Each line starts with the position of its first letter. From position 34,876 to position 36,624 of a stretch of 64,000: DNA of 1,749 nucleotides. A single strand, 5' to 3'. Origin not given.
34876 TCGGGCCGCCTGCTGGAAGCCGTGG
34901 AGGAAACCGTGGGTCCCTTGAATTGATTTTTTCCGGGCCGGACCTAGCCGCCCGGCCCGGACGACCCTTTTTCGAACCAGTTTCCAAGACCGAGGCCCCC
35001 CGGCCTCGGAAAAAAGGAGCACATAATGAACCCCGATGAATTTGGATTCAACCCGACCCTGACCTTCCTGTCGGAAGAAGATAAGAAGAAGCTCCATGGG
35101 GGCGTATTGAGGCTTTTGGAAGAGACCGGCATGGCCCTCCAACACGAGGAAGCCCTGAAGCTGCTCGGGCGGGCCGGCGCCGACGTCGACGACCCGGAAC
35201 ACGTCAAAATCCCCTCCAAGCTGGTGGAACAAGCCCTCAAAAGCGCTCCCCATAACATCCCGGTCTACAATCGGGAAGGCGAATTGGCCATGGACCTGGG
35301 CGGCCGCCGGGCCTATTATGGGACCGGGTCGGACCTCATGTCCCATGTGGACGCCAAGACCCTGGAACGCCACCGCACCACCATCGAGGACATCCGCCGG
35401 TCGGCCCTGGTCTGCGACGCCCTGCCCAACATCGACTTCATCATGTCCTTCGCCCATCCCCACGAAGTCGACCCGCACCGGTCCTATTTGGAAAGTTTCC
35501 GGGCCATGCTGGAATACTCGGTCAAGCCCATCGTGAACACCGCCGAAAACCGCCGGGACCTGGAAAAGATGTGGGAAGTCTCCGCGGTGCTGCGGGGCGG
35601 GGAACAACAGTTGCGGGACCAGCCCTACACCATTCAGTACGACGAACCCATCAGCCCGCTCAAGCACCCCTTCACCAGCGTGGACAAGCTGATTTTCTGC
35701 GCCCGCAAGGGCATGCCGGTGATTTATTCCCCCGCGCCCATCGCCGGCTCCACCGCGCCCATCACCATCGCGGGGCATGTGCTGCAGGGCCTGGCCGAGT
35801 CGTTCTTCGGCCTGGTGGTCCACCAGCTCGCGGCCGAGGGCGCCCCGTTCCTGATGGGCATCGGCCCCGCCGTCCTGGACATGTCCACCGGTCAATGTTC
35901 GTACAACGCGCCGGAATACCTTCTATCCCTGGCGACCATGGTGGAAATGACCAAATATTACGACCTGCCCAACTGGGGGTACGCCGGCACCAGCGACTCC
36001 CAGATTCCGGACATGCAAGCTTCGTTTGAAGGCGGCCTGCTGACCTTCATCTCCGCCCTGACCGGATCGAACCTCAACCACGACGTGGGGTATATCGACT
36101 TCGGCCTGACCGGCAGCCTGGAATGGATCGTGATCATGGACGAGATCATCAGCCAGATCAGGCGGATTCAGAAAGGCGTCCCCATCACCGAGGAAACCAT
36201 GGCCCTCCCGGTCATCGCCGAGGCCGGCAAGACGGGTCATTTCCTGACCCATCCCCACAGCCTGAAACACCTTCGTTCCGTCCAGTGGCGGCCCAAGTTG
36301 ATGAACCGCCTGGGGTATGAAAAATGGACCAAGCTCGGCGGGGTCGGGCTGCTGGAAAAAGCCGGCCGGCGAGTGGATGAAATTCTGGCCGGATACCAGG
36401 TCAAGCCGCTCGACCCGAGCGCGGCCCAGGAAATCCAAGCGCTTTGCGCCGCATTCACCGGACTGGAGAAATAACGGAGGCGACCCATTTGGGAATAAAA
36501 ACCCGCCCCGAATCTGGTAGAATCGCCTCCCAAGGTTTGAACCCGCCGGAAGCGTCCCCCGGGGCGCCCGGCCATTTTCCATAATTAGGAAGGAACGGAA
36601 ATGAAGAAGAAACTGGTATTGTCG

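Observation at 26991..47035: Corrinoid/MttB methyl-transfer machinery interleaved with a THF-dependent histidine-utilisation set: candidate pathway for an N-methylated histidine-type betaine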

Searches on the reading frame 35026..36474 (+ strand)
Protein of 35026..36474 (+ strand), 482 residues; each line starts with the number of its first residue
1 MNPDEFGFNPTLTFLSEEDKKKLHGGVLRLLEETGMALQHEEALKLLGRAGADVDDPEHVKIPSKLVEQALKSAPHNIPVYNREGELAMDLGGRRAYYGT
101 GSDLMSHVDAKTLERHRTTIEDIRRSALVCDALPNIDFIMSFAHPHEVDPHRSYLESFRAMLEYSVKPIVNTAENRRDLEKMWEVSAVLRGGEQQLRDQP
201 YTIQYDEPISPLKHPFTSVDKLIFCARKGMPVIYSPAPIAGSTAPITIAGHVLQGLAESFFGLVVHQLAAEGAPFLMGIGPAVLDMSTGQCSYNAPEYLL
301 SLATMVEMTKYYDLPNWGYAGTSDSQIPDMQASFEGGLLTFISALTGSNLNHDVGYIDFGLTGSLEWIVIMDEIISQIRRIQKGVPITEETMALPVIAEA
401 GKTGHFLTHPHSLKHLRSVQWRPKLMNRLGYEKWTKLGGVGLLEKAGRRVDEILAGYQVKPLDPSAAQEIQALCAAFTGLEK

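Call 3: search_protein_families(library=pfam, proteins=[window:35026-36474:+])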
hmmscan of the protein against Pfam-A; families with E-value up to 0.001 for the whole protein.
window:35026-36474:+ (482 aa): 1 family
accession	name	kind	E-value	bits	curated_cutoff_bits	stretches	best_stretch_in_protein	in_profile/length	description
PF06253.16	MTTB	-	2.1e-78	264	25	1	10-473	29-491/500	Trimethylamine methyltransferase (MTTB)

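Call 8: find_encoding_contigs(protein=window:35026-36474:+, flank=10000, max_places=6)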
Protein window:35026-36474:+ (482 aa): no gene with exactly this product is on record in the collection.

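Call 10: find_related_loci(query=window:35026-36474:+, collection=genome_contigs, flank=10000)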
Query window:35026-36474:+ (482 aa) in genome_contigs; peptide patterns used: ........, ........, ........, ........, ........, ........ (x = any residue, [..] = any of these).
134 stretches matched a pattern; 103 encode a relative of the query (tblastn E <= 1e-3); the best 80 are kept; 80 distinct loci.
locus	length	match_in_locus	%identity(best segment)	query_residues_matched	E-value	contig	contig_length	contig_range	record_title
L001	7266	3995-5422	72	4-479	0e+0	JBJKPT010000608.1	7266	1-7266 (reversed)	MAG: Desulfobacterales bacterium isolate Bin_14 S1Ck127_2632250_flag_1_multi_5.3903_len_7266, whole genome shotgun seque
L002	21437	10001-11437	73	1-479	0e+0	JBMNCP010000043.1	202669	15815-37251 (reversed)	MAG: Desulfobacterales bacterium isolate Bins.043 NODE_155, whole genome shotgun sequence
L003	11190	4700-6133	71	1-478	0e+0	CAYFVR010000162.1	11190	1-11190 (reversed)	MAG TPA_asm: uncultured Desulfobacterales bacterium isolate ERP107533_co1_151 genome assembly, contig: NODE_5849_length_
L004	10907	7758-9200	69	1-481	0e+0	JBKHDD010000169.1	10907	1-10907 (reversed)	MAG: Desulfococcaceae bacterium isolate D1M03_3 NODE_3572_length_10907_cov_11.036215, whole genome shotgun sequence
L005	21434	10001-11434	64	1-478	0e+0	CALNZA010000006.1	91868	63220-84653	MAG: Desulfocapsaceae bacterium isolate LOGT_bin.0118 genome assembly, contig: contig_54674, whole genome shotgun sequen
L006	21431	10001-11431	66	1-477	0e+0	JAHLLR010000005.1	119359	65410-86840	MAG: Deltaproteobacteria bacterium isolate MAG100 NODE_583_length_119359_cov_20.286294, whole genome shotgun sequence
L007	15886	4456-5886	64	1-477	0e+0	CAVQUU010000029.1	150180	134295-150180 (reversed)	MAG: uncultured delta proteobacterium isolate MFD09964.bin.3.400 genome assembly, contig: contig_5050, whole genome shot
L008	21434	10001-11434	64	1-478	0e+0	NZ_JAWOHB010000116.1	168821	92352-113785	MAG: Desulfosarcina sp. isolate CWP4-1.bin.65 k191_3790494, whole genome shotgun sequence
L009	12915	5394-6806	65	1-471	0e+0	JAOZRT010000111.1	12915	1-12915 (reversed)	MAG: Desulfobacterales bacterium isolate GMC6.concoct.7 GMC6_4993_length_12915_cov_9.299300, whole genome shotgun sequen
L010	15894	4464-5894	65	1-477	0e+0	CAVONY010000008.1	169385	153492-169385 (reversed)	MAG: uncultured delta proteobacterium isolate MFD09964.bin.1.222 genome assembly, contig: contig_16832, whole genome sho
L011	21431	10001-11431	64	1-477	0e+0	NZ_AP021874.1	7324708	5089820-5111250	Desulfosarcina alkanivorans strain PL12 chromosome, complete genome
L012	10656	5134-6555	65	4-477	0e+0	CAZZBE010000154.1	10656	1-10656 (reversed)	MAG TPA_asm: uncultured Desulfobacteraceae bacterium isolate binchicken_co8_367 genome assembly, contig: NODE_11919_leng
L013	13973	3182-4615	62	1-478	0e+0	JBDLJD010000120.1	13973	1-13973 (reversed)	MAG: Thermodesulfobacteriota bacterium isolate MAG075 MAG075_120, whole genome shotgun sequence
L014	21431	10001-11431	64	1-477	0e+0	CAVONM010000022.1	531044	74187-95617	MAG: uncultured delta proteobacterium isolate MFD09779.bin.3.15 genome assembly, contig: contig_4347, whole genome shotg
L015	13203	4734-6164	64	1-477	0e+0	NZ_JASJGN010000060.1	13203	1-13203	MAG: Desulfosarcina sp. isolate ChS5.bin.72 ChesSed_k141_331810, whole genome shotgun sequence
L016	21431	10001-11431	64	1-477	0e+0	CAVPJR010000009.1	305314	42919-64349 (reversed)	MAG: uncultured delta proteobacterium isolate MFD09964.bin.3.281 genome assembly, contig: contig_2039, whole genome shot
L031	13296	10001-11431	62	1-477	0e+0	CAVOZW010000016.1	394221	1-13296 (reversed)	MAG: uncultured delta proteobacterium isolate MFD09964.bin.1.31 genome assembly, contig: contig_3912, whole genome shotg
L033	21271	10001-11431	63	1-477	0e+0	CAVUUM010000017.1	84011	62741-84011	MAG: uncultured delta proteobacterium isolate MFD03804.bin.2.56 genome assembly, contig: contig_74136, whole genome shot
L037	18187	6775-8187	62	7-477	0e+0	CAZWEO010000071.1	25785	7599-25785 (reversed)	MAG TPA_asm: uncultured Desulfobacterales bacterium isolate SRP077602_co5_466 genome assembly, contig: NODE_9455_length_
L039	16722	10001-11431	62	1-477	0e+0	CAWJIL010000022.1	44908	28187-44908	MAG: uncultured delta proteobacterium isolate MFD03804.bin.1.170 genome assembly, contig: contig_89184, whole genome sho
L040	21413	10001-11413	63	7-477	0e+0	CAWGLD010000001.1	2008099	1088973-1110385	MAG: uncultured delta proteobacterium isolate MFD09779.bin.1.292 genome assembly, contig: contig_11801, whole genome sho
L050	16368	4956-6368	60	1-471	0e+0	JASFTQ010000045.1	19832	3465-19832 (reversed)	MAG: Desulfobacterales bacterium isolate D1103U20metaG_sub_Bin_132 D1103U20metaG_FD_scaffold_581_c1, whole genome shotgu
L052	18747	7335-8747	61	1-469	0e+0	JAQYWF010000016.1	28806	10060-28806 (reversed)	MAG: Desulfosarcina sp. isolate Hel50_75_bin69 k141_1344527_length_28806_cov_22.4670, whole genome shotgun sequence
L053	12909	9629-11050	59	4-477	0e+0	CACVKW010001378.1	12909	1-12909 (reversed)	Olavius sp. associated proteobacterium Delta 1 isolate mag2:49deedb4-927c-43a8-ad40-04e63e16f3c8 genome assembly, contig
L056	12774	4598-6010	59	1-471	0e+0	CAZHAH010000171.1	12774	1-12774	MAG TPA_asm: uncultured Desulfobacteraceae bacterium isolate SRP167671_co2_229 genome assembly, contig: NODE_6391_length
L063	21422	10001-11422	60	4-477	0e+0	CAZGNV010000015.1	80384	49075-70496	MAG TPA_asm: uncultured Desulfosarcinaceae bacterium isolate SRP338002_co1_139 genome assembly, contig: NODE_288_length_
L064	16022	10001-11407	59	9-477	0e+0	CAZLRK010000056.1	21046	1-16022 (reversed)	MAG TPA_asm: uncultured Desulfobacterales bacterium isolate SRP077602_co2_250 genome assembly, contig: NODE_3764_length_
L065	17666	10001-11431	57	1-477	0e+0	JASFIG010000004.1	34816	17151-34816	MAG: Desulfobacterales bacterium isolate D0608S12metaG_Bin_143 D0608S12metaG_FD_scaffold_13_c1, whole genome shotgun seq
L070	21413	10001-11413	58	8-479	0e+0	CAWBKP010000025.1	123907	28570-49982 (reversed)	MAG: uncultured delta proteobacterium isolate MFD02979.bin.2.74 genome assembly, contig: contig_89664, whole genome shot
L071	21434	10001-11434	58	1-479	0e+0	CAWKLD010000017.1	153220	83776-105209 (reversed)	MAG: uncultured delta proteobacterium isolate MFD04716.bin.2.216 genome assembly, contig: contig_6018, whole genome shot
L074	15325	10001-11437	56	1-479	0e+0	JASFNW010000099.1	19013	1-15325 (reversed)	MAG: Desulfobacterales bacterium isolate D0819M02metaG_Bin_17 D0819M02metaG_FD_scaffold_109_c2, whole genome shotgun seq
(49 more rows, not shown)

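Call 17: search_solved_structures(query=window:35026-36474:+, show_alignments=2)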
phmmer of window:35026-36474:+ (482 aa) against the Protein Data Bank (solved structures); distinct sequences matched with E-value up to 0.001: 5.
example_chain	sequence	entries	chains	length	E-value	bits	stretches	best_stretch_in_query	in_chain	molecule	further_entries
2qne_A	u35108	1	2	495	1.4e-58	201.8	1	7-475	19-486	Putative methyltransferase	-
9yce_A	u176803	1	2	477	1.9e-58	201.4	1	8-475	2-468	Glycine betaine methyltransferase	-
7xcl_A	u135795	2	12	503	1.6e-51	178.6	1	12-474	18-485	Trimethylamine methyltransferase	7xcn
7xcm_A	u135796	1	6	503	1.9e-51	178.4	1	12-474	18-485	Trimethylamine methyltransferase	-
4yyc_A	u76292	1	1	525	5.4e-39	137.3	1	17-471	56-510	Putative trimethylamine methyltransferase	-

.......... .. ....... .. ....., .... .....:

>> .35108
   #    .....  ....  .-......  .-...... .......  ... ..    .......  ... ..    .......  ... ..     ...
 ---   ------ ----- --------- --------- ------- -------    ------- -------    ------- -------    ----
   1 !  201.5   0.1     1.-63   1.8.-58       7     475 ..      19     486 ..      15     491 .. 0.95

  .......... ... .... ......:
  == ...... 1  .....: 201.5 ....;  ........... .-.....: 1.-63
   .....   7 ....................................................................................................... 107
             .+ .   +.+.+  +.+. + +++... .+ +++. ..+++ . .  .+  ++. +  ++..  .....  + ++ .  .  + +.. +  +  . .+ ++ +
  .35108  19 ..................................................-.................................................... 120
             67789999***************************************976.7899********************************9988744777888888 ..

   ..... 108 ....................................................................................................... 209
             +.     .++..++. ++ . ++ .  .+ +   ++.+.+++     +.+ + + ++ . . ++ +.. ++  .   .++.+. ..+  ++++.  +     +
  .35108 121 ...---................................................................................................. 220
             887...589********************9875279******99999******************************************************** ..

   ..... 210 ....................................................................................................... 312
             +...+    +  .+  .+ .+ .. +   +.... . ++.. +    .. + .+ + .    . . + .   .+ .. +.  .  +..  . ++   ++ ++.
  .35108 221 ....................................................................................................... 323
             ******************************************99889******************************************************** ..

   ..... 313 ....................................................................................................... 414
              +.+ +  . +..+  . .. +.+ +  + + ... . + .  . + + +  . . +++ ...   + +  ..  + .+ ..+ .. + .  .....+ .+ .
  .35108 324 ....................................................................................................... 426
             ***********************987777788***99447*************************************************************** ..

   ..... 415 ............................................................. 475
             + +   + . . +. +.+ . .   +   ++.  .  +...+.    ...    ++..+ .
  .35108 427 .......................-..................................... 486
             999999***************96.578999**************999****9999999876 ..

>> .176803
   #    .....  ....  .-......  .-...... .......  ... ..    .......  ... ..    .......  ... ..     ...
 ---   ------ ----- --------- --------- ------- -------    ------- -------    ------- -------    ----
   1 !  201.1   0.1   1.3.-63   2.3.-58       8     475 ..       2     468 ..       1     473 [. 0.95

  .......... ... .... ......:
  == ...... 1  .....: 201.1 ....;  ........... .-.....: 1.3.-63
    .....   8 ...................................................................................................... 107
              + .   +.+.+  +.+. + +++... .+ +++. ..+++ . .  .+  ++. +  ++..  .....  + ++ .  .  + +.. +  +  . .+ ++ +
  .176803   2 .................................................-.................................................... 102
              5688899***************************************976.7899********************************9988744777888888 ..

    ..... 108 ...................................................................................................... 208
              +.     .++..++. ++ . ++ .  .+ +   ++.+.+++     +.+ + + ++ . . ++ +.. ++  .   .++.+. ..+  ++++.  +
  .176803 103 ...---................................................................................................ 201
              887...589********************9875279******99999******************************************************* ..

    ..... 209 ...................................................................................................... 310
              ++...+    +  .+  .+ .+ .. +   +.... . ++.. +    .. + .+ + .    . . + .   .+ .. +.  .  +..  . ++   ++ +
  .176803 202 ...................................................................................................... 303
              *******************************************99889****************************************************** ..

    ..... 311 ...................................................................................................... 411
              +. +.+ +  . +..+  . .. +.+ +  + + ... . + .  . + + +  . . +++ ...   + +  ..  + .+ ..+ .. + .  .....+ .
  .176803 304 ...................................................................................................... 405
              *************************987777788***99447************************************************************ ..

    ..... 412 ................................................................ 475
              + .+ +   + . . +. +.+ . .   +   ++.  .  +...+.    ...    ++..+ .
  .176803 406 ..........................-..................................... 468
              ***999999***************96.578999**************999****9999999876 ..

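Call 21: search_protein_families(library=ncbifam, proteins=[window:35026-36474:+], max_evalue=0.00001)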
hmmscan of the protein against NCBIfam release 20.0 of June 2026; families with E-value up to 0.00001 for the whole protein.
window:35026-36474:+ (482 aa): 1 family
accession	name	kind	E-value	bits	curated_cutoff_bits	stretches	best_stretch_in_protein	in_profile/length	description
TIGR02369.2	trimeth_pyl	equivalog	2.3e-107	359.4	525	1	11-473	2-464/469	[trimethylamine--corrinoid protein] Co-methyltransferase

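Call 22: search_protein_families(library=ncbifam, proteins=[L056:2663-4543:+], max_evalue=0.00001)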
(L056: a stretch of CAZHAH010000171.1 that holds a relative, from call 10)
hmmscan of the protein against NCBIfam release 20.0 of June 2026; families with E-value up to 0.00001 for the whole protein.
L056:2663-4543:+ (627 aa): 2 families
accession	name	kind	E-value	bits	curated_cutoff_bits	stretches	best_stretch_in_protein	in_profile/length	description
NF007354.0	PRK09849.1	equivalog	1.9e-50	172.2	868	1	5-206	10-208/703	aldehyde ferredoxin oxidoreductase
NF040818.1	GAPOR_Arch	equivalog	2.1e-07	29.7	1300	0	48-130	44-125/654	glyceraldehyde-3-phosphate:ferredoxin oxidoreductase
